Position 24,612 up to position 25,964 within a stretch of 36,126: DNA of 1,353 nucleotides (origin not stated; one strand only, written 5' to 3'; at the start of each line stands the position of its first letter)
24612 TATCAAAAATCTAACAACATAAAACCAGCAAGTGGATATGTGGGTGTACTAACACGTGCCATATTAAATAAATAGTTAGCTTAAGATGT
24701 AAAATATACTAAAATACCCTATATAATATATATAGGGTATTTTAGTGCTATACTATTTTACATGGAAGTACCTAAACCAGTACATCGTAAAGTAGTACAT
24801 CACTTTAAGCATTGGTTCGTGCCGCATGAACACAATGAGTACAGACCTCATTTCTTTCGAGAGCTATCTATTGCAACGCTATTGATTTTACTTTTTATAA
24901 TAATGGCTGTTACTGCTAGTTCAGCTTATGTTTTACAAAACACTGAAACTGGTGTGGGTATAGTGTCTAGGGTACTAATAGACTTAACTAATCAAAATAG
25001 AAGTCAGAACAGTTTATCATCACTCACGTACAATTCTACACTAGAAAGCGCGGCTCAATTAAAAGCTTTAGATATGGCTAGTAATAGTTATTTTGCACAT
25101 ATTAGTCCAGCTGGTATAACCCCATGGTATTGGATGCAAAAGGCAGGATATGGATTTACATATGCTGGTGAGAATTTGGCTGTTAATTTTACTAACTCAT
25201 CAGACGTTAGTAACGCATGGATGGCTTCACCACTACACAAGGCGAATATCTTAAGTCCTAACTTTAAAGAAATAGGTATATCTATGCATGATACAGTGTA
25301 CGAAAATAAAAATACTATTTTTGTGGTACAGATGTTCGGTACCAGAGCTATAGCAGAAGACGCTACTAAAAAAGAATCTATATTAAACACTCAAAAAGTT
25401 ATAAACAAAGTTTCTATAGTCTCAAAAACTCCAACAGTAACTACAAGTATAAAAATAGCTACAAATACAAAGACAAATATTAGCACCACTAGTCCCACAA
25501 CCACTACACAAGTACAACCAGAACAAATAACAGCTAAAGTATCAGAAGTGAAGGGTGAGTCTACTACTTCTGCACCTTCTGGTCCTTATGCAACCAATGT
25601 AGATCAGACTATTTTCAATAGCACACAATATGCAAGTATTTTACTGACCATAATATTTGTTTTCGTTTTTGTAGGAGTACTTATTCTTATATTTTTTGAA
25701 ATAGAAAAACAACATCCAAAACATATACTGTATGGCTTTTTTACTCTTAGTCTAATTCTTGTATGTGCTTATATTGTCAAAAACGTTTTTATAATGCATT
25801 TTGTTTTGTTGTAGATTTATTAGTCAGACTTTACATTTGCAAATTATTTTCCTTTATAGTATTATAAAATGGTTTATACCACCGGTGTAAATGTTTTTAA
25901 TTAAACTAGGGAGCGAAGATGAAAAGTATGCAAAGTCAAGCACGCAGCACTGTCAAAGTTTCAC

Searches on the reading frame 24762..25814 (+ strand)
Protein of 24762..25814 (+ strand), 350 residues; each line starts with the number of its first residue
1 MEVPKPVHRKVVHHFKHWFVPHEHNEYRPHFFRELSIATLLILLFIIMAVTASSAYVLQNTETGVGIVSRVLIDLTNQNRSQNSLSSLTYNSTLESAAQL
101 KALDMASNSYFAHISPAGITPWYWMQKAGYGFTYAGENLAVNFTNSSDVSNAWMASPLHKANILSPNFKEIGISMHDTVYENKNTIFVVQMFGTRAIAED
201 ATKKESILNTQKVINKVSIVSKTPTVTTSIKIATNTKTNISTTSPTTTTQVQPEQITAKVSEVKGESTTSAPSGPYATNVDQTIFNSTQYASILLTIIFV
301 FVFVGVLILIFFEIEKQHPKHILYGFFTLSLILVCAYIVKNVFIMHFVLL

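Call 63: search_protein_families(library=pfam, proteins=[window:24762-25814:+], max_evalue=0.001)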
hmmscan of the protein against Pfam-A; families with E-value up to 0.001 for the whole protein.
window:24762-25814:+ (350 aa): 1 family
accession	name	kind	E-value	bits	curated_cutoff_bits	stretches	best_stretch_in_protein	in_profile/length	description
PF00188.32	CAP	-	4.2e-16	60.3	21.1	1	74-192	2-117/117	Cysteine-rich secretory protein family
